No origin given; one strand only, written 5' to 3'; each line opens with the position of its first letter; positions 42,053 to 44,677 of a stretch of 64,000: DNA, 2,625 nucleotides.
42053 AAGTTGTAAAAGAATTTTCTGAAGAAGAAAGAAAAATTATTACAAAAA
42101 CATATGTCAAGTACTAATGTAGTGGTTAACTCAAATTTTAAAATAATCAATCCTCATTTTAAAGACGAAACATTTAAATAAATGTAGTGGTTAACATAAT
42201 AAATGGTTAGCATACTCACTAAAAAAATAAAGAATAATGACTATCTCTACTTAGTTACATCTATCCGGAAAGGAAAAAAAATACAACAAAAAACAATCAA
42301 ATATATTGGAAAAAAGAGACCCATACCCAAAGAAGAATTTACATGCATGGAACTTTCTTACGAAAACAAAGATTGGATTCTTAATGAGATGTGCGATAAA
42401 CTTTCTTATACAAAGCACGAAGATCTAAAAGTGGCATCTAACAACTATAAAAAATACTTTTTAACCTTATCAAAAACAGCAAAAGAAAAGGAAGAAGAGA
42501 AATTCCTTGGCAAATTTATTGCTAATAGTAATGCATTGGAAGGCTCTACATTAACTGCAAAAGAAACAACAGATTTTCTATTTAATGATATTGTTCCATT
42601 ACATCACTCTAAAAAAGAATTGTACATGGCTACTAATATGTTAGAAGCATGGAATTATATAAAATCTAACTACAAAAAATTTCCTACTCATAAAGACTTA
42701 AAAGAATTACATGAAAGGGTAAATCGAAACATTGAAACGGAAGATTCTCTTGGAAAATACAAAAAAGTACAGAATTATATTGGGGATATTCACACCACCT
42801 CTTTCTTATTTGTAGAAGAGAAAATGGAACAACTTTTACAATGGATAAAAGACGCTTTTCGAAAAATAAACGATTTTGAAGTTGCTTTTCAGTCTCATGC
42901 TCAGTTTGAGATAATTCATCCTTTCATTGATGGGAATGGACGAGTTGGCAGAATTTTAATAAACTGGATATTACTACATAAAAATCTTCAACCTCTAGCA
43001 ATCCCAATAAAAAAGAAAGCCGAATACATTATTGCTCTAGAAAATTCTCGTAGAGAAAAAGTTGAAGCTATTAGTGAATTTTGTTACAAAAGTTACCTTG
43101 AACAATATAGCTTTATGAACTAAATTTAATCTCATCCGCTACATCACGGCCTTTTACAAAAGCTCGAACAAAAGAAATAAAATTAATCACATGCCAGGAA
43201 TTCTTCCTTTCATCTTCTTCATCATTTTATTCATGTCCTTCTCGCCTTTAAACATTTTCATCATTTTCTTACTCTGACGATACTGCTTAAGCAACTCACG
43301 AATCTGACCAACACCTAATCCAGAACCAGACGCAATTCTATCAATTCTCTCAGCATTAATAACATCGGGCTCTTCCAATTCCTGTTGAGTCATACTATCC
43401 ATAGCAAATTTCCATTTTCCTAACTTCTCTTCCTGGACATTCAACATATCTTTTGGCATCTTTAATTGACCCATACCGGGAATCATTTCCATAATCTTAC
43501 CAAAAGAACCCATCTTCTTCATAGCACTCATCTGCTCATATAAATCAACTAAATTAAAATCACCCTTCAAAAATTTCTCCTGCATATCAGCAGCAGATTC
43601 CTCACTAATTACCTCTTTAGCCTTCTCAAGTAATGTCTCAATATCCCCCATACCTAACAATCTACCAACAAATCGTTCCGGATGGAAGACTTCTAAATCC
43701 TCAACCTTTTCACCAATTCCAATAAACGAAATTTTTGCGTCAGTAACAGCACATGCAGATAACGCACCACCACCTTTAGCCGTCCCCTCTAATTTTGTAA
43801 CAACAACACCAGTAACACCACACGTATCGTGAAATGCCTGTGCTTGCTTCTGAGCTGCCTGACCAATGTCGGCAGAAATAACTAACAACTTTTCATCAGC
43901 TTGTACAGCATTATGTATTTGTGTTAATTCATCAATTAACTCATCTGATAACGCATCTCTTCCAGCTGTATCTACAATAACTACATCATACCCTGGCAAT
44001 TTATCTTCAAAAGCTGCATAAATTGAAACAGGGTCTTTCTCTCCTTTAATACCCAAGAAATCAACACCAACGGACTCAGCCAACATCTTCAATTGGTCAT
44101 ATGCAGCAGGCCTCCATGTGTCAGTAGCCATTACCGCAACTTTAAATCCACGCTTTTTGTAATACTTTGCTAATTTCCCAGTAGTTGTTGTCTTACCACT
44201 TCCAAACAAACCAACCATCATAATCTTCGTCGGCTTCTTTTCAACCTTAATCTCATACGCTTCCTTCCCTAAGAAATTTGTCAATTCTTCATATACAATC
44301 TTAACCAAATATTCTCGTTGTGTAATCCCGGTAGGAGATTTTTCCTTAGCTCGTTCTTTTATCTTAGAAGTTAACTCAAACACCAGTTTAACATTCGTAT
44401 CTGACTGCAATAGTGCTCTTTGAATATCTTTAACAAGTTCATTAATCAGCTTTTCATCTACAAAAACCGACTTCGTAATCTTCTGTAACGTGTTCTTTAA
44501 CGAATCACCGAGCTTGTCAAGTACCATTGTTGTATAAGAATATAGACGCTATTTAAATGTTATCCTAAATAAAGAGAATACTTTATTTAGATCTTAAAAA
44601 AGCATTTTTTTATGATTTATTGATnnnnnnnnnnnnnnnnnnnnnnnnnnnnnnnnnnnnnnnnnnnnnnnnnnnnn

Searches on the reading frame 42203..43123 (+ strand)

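Call 11: search_protein_families(library=pfam, proteins=[window:42203-43123:+], max_evalue=0.1)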
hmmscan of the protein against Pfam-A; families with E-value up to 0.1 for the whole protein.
window:42203-43123:+ (306 aa): 2 families
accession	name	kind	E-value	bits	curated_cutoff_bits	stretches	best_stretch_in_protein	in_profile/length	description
PF02661.23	Fic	-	3.5e-17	63.5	24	1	162-257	3-93/93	Fic/DOC family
PF23450.1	KIAA2026_hel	-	0.0027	18.5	27.8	1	25-71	95-139/142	KIAA2026 helical domain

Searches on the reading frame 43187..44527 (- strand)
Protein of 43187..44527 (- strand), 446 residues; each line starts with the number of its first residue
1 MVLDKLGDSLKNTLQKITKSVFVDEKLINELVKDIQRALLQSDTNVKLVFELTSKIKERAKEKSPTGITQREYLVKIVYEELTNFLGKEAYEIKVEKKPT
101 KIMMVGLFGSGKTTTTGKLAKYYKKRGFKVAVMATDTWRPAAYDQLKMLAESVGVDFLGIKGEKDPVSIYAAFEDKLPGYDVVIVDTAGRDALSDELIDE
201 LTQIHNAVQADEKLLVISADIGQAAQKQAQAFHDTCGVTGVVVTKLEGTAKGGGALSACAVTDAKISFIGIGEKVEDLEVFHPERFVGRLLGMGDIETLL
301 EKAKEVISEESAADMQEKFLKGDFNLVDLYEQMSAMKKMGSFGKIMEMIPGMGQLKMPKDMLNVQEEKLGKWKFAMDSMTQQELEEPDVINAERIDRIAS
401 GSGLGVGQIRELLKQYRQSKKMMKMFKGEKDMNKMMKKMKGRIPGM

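Call 11: search_protein_families(library=pfam, proteins=[window:43187-44527:-], max_evalue=0.1)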
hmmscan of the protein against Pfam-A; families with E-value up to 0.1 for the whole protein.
window:43187-44527:- (446 aa): 27 families (the best 25 are shown)
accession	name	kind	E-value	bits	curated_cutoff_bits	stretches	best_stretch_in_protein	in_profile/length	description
PF00448.28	SRP54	-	3.2e-68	229.7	22.7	1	100-292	2-196/196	SRP54-type protein, GTPase domain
PF02978.25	SRP_SPB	-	2.2e-29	102.1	27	1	324-423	2-91/91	Signal peptide binding domain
PF02881.24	SRP54_N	-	2.6e-15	56.8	22.4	1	6-82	1-75/75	SRP54-type protein, helical bundle domain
PF01656.29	CbiA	-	1.3e-05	25.6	25.4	1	109-249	9-86/125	CobQ/CobB/MinD/ParA nucleotide binding domain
PF13401.12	AAA_22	-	7.3e-05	23.5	27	1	102-215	8-116/130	AAA domain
PF13604.12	AAA_30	-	0.00014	22.1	27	1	102-207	21-114/191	AAA domain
PF03308.22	MeaB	-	0.00023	20.7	23.1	1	100-137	34-71/273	Methylmalonyl Co-A mutase-associated GTPase MeaB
PF03029.23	ATP_bind_1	-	0.0012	19.1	27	1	105-136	2-33/240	Conserved hypothetical ATP binding protein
PF00009.33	GTP_EFTU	-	0.0016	18.5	26.5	1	101-229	5-112/188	Elongation factor Tu GTP binding domain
PF01591.24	6PF2K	-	0.002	18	27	1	94-137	8-51/223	6-phosphofructo-2-kinase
PF06414.18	Zeta_toxin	-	0.0041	17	22.3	1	95-141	12-57/199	Zeta toxin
PF02492.25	cobW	-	0.0042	17.1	20.7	1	102-243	3-149/180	CobW/HypB/UreG, nucleotide-binding domain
PF19842.5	YqeC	-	0.0059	17.3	27.6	1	109-163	6-47/145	YqeC protein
PF13245.12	AAA_19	-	0.017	15.7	25.1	1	100-188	12-99/134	AAA domain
PF13671.12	AAA_33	-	0.019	15.7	27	1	102-143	2-38/143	AAA domain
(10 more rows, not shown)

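Call 16: find_related_loci(query=window:43187-44527:-, collection=genome_contigs, flank=6000)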
Query window:43187-44527:- (446 aa) in genome_contigs; peptide patterns used: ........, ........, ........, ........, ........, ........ (x = any residue, [..] = any of these).
503 stretches matched a pattern; 417 encode a relative of the query (tblastn E <= 1e-3); the best 80 are kept; 80 distinct loci.
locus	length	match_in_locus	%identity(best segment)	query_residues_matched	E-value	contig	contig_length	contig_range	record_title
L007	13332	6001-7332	81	1-444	0e+0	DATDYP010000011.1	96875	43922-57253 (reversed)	MAG TPA_asm: Candidatus Nanoarchaeia archaeon isolate SMAG_U8168 k141_697460, whole genome shotgun sequence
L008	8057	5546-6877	79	1-444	0e+0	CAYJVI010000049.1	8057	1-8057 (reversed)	MAG TPA_asm: uncultured Methanosarcinales archaeon isolate ERP125453_co1_290 genome assembly, contig: NODE_11054_length_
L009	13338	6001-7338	85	1-446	0e+0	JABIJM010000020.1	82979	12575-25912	MAG: Candidatus Woesearchaeota archaeon isolate SI054_bin25 k141_776674, whole genome shotgun sequence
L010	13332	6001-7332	80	1-444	0e+0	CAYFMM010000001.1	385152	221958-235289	MAG TPA_asm: uncultured Methanosarcinales archaeon isolate ERP019367_co1_44 genome assembly, contig: NODE_30_length_3851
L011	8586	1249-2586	80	1-446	0e+0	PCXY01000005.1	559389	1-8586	MAG: Candidatus Woesearchaeota archaeon CG10_big_fil_rev_8_21_14_0_10_45_16 CG10_8_21_14_0.10_scaffold_1_c, whole genome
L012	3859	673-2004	81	1-444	0e+0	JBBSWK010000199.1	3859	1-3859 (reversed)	MAG: Nanoarchaeota archaeon isolate H51-bin025_1 H51_bin025_1_000000000203, whole genome shotgun sequence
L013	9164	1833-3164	78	1-444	0e+0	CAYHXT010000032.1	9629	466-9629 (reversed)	MAG TPA_asm: uncultured Methanosarcinales archaeon isolate ERP119705_co16_404 genome assembly, contig: NODE_5658_length_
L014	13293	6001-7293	82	1-431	0e+0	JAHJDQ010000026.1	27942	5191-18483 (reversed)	MAG: Nanoarchaeota archaeon isolate Modern_marine.mb.67 Modern_marine.mb.67_k141_278682, whole genome shotgun sequence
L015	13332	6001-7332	80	1-444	0e+0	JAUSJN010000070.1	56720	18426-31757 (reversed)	MAG: Nanoarchaeota archaeon isolate E14_metabat.bin.302 E14_k141_192698, whole genome shotgun sequence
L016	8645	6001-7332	80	1-444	0e+0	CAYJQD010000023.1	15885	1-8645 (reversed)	MAG TPA_asm: uncultured Methanosarcinales archaeon isolate ERP125453_co1_474 genome assembly, contig: NODE_3811_length_1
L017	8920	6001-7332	80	1-444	0e+0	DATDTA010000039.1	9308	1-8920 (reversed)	MAG TPA_asm: Candidatus Nanoarchaeia archaeon isolate SMAG_U8017 k141_1198169, whole genome shotgun sequence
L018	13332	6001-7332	78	1-444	0e+0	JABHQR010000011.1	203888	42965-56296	MAG: archaeon isolate SI039_bin110 k141_426860, whole genome shotgun sequence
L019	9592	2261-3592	79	1-444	0e+0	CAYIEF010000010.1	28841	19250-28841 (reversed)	MAG TPA_asm: uncultured Methanosarcinales archaeon isolate ERP119705_co19_172 genome assembly, contig: NODE_1167_length_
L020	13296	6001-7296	81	1-432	0e+0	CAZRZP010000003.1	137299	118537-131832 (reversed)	MAG TPA_asm: uncultured Methanosarcinales archaeon isolate SRP200020_co5_201 genome assembly, contig: NODE_140_length_13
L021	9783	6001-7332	80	1-444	0e+0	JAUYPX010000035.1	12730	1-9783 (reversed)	MAG: Nanoarchaeota archaeon isolate C4_metabat.bin.63 C4_k141_144689, whole genome shotgun sequence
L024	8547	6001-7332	78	1-444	0e+0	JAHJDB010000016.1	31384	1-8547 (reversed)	MAG: Nanoarchaeota archaeon isolate Modern_marine.mb.327 Modern_marine.mb.327_k141_355968, whole genome shotgun sequence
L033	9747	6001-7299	79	1-433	0e+0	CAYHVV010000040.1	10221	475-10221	MAG TPA_asm: uncultured Methanosarcinales archaeon isolate ERP119705_co15_611 genome assembly, contig: NODE_7794_length_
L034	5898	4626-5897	80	1-424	0e+0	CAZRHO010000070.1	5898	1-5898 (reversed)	MAG TPA_asm: uncultured Methanosarcinales archaeon isolate binchicken_co141_112 genome assembly, contig: NODE_46315_leng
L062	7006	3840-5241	82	1-446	0e+0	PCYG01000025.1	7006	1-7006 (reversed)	MAG: Candidatus Woesearchaeota archaeon CG10_big_fil_rev_8_21_14_0_10_32_24 CG10_8_21_14_0.10_scaffold_34129_c, whole ge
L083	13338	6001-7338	85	1-446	0e+0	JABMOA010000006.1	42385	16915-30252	MAG: Candidatus Woesearchaeota archaeon isolate bin.502 k141_249088, whole genome shotgun sequence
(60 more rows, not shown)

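Call 52: search_protein_families(library=pfam, proteins=[L016:5406-5927:+, L024:5452-5958:+, L033:5346-5918:+, L062:2266-2874:+, L062:2941-3807:+, L009:5210-5893:+, L083:5340-5954:+, L020:4460-4942:+, L020:5098-5592:+], max_evalue=0.01)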
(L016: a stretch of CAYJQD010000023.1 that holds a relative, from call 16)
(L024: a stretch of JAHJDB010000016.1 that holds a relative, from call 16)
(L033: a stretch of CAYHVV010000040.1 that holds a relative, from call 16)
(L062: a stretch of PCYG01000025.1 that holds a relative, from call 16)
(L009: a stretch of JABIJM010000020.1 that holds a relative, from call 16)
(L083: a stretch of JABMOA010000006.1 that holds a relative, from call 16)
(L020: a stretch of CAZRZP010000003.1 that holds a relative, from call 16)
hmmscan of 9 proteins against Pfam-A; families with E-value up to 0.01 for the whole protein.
L016:5406-5927:+ (173 aa): 1 family
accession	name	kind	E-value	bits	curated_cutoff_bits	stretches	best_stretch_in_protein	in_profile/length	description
PF01936.24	NYN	-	1.3e-19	71.6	24.2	1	13-151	2-144/145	NYN domain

L024:5452-5958:+ (168 aa): 1 family
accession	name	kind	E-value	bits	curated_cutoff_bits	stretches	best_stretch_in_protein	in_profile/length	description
PF01936.24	NYN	-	1.9e-20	74.3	24.2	1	10-149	1-144/145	NYN domain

L033:5346-5918:+ (190 aa): 1 family
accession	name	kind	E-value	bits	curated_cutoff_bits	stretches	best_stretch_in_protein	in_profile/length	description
PF01936.24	NYN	-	4.2e-19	69.9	24.2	1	30-168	2-144/145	NYN domain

L062:2266-2874:+ (202 aa): 0 families

L062:2941-3807:+ (288 aa): 0 families

L009:5210-5893:+ (227 aa): 0 families

L083:5340-5954:+ (204 aa): 0 families

L020:4460-4942:+ (160 aa): 0 families

L020:5098-5592:+ (164 aa): 0 families
